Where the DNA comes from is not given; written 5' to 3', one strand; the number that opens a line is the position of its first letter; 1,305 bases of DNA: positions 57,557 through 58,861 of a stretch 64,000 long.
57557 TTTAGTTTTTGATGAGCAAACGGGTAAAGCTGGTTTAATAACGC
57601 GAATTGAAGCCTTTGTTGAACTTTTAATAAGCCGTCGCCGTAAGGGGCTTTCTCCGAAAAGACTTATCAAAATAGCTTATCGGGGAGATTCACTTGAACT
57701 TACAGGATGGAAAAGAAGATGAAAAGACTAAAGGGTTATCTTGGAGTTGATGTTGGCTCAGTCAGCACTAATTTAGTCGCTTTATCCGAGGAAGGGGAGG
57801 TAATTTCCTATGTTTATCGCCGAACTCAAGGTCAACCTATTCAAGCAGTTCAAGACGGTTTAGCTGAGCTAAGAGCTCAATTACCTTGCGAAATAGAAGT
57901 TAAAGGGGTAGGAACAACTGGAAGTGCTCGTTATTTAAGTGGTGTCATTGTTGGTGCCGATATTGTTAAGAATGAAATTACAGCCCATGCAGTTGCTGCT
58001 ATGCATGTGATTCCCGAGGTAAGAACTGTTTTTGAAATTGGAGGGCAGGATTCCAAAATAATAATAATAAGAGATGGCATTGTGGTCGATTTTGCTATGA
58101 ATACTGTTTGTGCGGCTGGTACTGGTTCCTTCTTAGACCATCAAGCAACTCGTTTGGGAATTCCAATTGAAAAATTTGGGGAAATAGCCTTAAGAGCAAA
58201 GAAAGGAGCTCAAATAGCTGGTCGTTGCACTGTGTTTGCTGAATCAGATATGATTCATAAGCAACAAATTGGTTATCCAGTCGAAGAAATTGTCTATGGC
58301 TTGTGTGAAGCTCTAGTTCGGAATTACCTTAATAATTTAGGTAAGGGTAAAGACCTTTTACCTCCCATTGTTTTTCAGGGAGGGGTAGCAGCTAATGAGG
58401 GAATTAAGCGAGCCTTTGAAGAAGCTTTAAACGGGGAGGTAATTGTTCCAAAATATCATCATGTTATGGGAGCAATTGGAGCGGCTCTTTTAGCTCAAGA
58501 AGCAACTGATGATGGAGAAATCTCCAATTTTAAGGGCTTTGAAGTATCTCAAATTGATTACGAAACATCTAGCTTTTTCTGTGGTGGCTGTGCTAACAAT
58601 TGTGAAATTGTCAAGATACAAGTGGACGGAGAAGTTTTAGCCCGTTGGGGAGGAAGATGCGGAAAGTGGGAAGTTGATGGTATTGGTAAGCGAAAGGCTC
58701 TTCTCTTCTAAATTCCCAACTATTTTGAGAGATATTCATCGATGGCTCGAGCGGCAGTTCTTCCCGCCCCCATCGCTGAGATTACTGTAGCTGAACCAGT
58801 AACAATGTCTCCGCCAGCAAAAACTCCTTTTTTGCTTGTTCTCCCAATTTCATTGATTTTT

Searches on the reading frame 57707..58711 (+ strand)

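Call 101: search_protein_families(library=pfam, proteins=[window:57707-58711:+])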
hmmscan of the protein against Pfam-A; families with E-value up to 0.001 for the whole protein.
window:57707-58711:+ (334 aa): 1 family
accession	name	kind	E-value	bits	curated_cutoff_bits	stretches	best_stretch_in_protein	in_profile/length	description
PF01869.26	BcrAD_BadFG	-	2.6e-48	165.4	31.5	1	12-263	1-271/271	BadF/BadG/BcrA/BcrD ATPase family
